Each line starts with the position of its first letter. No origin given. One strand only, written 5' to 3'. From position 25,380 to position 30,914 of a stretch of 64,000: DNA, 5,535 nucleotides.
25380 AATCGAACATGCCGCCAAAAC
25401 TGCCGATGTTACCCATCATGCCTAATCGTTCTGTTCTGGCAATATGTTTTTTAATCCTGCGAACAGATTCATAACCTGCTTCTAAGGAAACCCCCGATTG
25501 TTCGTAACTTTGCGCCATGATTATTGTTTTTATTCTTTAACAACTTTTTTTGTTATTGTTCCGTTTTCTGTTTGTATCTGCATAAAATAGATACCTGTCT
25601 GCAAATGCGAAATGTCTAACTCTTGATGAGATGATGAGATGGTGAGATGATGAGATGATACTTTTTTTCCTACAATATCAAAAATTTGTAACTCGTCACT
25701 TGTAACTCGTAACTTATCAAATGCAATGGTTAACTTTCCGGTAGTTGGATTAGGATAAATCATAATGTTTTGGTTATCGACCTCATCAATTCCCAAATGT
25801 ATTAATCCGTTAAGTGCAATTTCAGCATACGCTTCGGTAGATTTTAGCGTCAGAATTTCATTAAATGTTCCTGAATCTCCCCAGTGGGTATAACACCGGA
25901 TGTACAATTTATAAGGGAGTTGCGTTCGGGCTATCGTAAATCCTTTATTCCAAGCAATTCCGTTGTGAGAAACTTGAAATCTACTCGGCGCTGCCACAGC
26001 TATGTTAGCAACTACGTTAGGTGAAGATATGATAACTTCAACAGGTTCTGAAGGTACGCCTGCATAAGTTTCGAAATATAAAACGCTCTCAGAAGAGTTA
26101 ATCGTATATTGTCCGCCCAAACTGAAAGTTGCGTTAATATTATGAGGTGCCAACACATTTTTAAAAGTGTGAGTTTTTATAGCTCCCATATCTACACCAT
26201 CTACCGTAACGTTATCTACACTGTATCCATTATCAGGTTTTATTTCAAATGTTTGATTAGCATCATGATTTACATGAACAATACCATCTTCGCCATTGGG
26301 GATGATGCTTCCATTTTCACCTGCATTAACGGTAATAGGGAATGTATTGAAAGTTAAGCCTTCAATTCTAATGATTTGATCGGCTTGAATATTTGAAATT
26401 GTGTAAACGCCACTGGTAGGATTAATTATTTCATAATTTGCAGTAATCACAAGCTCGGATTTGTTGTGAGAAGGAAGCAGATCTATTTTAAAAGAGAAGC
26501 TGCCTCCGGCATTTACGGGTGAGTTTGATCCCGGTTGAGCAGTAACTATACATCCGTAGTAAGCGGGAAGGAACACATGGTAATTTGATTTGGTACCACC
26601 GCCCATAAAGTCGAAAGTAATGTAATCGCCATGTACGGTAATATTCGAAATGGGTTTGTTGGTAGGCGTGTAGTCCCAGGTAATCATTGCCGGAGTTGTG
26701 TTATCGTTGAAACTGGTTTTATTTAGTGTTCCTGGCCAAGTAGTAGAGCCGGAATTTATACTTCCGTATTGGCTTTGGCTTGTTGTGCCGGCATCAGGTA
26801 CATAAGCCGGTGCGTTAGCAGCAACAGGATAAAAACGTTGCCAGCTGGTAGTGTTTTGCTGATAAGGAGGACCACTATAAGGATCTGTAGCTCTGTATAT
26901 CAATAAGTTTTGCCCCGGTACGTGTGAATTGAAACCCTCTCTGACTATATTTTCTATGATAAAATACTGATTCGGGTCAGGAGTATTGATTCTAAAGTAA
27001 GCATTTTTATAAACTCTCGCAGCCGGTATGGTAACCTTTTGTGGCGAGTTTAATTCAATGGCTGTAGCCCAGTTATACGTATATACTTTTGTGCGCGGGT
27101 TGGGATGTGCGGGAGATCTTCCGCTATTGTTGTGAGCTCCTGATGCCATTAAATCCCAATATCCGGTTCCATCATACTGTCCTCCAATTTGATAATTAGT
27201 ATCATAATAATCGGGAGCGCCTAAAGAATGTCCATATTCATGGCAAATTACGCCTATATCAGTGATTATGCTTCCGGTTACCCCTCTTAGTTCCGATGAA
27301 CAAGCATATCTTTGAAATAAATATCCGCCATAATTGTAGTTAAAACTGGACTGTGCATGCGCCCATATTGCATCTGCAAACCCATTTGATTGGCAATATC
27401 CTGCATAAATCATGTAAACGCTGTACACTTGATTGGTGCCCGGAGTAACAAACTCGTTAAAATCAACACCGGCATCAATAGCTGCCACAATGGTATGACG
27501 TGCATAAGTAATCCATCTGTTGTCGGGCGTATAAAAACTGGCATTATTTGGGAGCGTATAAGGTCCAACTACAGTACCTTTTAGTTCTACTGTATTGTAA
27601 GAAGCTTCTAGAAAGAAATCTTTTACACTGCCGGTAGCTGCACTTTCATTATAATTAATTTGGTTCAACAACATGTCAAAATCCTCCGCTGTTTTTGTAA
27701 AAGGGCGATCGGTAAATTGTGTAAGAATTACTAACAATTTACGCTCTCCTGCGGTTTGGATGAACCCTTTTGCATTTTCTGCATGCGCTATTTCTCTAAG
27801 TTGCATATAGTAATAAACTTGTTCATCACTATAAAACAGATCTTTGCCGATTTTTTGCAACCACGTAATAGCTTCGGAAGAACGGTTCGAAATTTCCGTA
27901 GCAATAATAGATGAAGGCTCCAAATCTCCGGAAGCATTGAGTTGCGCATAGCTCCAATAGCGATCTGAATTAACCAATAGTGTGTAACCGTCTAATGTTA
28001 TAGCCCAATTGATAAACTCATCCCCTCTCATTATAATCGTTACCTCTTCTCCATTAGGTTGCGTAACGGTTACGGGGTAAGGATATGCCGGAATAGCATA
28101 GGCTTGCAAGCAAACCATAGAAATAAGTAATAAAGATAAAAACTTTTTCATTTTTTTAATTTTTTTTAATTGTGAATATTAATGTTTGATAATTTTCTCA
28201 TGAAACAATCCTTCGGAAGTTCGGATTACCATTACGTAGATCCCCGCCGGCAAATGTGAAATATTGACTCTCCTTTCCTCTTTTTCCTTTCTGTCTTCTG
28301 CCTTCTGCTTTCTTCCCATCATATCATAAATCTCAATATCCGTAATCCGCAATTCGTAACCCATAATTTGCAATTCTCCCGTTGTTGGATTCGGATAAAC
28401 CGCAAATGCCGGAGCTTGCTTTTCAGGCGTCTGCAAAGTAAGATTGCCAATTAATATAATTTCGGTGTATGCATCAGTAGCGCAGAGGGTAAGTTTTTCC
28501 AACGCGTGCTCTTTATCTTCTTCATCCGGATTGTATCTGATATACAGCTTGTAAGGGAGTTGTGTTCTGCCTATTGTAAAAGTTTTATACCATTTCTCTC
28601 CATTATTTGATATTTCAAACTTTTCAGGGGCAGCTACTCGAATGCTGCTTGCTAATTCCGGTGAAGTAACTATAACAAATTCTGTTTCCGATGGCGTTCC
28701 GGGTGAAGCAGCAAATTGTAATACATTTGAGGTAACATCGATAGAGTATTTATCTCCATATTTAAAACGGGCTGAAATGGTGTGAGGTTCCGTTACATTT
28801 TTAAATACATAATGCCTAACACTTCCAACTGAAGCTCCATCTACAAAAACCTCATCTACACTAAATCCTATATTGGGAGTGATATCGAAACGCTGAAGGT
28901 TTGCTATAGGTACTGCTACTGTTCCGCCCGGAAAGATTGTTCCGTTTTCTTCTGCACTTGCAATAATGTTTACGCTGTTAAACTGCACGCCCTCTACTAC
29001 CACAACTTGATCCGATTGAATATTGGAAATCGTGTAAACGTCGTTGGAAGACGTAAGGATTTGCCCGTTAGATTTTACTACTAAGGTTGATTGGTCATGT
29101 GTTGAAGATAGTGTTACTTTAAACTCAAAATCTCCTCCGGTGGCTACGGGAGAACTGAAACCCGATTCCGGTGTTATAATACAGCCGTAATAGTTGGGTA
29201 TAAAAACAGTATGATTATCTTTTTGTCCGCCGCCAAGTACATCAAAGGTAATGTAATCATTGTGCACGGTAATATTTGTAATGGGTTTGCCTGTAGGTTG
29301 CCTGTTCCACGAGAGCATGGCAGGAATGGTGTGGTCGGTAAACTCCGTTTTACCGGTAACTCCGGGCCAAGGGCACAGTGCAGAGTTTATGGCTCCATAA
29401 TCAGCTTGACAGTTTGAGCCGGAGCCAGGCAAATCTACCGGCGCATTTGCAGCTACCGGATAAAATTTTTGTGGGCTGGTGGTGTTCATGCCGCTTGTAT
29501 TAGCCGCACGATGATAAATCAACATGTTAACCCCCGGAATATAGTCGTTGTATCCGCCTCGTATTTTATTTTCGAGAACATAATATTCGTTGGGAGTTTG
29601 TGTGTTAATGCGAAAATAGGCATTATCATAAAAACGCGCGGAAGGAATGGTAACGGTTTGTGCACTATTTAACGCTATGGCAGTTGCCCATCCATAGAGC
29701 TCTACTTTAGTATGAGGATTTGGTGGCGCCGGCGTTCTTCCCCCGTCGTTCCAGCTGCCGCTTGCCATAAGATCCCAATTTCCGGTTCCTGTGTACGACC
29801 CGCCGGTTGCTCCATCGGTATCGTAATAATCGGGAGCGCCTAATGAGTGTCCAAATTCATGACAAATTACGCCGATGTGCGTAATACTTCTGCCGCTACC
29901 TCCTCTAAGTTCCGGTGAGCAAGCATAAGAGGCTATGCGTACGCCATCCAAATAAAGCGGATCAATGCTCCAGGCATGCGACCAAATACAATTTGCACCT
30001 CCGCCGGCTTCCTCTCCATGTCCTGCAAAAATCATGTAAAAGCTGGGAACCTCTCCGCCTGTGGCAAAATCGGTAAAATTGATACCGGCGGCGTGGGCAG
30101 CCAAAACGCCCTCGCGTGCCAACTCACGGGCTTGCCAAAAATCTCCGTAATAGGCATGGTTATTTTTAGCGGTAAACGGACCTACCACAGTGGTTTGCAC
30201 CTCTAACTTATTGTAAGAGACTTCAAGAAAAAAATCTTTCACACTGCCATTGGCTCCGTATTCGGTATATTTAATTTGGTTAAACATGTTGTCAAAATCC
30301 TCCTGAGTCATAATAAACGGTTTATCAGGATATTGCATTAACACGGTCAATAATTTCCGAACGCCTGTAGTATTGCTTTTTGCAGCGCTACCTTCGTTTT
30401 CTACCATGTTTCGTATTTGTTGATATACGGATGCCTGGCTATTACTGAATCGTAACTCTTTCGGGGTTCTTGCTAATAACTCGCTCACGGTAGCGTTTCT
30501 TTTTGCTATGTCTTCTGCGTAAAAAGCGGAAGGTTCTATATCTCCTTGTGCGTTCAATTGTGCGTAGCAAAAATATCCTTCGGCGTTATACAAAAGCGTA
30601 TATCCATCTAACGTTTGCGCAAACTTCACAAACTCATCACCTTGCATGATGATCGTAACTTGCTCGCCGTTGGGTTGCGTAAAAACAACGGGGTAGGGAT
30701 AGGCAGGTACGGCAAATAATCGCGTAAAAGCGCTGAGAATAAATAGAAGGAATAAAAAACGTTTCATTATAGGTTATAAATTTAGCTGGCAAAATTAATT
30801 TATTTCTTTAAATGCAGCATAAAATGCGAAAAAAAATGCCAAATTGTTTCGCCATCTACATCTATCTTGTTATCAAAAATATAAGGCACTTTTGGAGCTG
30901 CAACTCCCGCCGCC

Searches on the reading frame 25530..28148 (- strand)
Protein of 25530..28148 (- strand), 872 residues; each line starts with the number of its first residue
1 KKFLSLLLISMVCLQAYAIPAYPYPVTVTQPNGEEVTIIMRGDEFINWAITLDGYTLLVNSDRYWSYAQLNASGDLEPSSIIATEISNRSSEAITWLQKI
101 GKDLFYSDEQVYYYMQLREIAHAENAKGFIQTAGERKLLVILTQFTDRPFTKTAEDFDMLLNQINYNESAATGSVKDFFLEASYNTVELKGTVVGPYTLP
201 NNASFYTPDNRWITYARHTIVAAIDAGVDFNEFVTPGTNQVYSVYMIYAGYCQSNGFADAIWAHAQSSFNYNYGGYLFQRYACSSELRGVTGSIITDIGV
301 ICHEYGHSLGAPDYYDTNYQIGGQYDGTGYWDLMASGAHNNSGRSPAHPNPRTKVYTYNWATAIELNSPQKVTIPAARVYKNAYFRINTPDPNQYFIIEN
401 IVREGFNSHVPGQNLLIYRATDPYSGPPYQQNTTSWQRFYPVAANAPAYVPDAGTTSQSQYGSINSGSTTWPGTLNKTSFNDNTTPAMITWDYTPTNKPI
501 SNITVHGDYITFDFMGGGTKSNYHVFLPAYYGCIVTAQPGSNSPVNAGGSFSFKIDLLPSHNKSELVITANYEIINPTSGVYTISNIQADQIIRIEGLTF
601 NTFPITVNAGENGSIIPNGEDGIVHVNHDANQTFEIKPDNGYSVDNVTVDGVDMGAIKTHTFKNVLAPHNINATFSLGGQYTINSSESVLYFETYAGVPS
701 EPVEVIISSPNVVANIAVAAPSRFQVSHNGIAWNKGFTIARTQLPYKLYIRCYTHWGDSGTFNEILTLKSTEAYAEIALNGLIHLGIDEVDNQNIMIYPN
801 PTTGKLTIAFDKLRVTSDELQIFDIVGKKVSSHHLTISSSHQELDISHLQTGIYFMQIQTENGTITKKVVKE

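Call 85: search_protein_families(library=pfam, proteins=[window:25530-28148:-], max_evalue=0.00001)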
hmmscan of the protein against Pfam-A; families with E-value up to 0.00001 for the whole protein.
window:25530-28148:- (872 aa): 2 families
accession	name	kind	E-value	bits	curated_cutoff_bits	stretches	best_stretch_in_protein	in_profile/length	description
PF18962.6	Por_Secre_tail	-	1.3e-19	70.7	27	1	797-870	1-74/75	Secretion system C-terminal sorting domain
PF05547.17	Peptidase_M6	-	1.7e-13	50.9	22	1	258-344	180-270/294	Immune inhibitor A peptidase M6, catalytic domain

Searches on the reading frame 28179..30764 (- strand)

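Call 85: search_protein_families(library=pfam, proteins=[window:28179-30764:-], max_evalue=0.00001)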
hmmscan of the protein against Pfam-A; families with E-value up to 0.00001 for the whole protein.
window:28179-30764:- (861 aa): 2 families
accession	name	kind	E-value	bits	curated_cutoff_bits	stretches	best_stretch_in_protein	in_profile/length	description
PF05547.17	Peptidase_M6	-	5.3e-15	55.9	22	1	155-342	47-269/294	Immune inhibitor A peptidase M6, catalytic domain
PF18962.6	Por_Secre_tail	-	4.7e-13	49.7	27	1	789-859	1-74/75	Secretion system C-terminal sorting domain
